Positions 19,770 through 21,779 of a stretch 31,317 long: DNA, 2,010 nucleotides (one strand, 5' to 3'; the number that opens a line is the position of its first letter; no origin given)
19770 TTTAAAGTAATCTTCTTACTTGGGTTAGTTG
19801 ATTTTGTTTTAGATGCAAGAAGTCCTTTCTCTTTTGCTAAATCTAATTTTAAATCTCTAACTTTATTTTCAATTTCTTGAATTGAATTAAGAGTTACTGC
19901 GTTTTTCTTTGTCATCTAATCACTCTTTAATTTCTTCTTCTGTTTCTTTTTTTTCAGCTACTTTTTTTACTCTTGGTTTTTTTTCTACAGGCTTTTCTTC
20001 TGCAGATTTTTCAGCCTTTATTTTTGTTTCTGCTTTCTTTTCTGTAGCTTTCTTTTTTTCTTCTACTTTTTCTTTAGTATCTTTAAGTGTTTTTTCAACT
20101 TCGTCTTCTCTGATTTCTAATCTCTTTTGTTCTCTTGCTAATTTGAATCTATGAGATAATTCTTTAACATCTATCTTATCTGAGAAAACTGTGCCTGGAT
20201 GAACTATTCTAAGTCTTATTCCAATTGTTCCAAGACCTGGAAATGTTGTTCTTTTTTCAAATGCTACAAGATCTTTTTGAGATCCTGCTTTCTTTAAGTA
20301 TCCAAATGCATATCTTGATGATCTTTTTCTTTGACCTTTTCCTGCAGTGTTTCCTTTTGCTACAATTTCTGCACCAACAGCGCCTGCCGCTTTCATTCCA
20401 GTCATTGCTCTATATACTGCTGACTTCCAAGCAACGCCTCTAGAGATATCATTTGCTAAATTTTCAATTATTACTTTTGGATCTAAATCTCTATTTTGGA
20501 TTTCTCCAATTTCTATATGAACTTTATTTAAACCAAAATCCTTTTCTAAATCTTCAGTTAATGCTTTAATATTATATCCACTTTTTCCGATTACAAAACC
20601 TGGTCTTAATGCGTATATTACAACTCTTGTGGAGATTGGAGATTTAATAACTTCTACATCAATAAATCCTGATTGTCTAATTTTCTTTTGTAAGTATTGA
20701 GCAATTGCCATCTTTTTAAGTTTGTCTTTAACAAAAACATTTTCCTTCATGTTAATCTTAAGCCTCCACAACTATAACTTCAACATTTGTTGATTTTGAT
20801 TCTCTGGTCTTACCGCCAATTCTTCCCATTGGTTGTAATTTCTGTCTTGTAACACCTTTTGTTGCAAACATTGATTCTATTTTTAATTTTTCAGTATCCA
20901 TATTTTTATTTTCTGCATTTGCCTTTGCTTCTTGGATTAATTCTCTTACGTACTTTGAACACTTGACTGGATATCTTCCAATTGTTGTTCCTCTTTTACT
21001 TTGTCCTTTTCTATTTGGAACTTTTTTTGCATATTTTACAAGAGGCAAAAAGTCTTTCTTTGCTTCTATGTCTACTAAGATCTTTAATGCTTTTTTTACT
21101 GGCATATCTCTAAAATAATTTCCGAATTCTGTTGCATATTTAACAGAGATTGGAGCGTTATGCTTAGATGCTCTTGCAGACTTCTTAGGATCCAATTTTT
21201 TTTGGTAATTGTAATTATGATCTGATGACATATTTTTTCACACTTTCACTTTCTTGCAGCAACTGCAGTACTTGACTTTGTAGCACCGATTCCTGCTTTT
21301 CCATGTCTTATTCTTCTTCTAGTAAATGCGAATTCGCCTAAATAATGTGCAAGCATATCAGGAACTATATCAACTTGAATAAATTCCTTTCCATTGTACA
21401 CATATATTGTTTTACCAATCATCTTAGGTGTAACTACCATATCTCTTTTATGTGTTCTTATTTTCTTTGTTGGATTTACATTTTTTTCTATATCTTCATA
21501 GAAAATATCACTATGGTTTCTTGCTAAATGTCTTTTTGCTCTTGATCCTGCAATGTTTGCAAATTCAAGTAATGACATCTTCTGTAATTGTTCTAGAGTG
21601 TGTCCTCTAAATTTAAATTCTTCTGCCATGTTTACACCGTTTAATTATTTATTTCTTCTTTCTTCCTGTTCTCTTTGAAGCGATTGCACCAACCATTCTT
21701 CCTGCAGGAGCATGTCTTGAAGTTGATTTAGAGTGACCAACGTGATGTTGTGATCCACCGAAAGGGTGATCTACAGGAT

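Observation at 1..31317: Paralogous protease plus pilin-signal-adhesin modules flank the ribosomal superoperon, with patchy near-identical DNA about 29.8 kb apart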

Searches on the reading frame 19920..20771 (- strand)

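Call 55: search_protein_families(library=pfam, proteins=[window:19920-20771:-], max_evalue=0.001)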
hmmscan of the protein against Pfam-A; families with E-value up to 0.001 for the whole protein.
window:19920-20771:- (283 aa): 2 families
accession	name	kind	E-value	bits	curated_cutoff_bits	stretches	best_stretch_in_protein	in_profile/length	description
PF07650.23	KH_2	-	1.5e-13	50.8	22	1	23-95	2-77/78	KH domain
PF00189.25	Ribosomal_S3_C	-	2.1e-07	31.8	34.1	1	105-189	1-83/83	Ribosomal protein S3, C-terminal domain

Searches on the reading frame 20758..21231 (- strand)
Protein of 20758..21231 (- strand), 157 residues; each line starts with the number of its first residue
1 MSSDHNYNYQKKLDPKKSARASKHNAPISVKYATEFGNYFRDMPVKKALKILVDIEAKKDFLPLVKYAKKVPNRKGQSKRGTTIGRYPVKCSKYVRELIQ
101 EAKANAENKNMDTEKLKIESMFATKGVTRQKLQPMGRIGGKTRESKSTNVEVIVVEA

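Call 55: search_protein_families(library=pfam, proteins=[window:20758-21231:-], max_evalue=0.001)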
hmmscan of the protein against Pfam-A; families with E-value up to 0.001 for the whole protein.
window:20758-21231:- (157 aa): 1 family
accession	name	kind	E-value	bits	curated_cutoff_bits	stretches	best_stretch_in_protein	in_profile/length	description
PF00237.24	Ribosomal_L22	-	2.4e-17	63.5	28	1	21-154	1-103/104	Ribosomal protein L22p/L17e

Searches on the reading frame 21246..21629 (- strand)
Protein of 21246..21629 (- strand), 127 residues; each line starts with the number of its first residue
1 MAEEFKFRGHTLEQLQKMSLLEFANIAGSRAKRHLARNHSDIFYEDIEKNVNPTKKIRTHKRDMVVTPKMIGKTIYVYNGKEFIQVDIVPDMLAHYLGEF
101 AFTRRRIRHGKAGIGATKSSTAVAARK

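Call 55: search_protein_families(library=pfam, proteins=[window:21246-21629:-], max_evalue=0.001)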
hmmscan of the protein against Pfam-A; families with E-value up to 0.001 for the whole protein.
window:21246-21629:- (127 aa): 1 family
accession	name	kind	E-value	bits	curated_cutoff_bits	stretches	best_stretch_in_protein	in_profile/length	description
PF00203.26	Ribosomal_S19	-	7.2e-24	83.9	27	1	47-109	17-81/81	Ribosomal protein S19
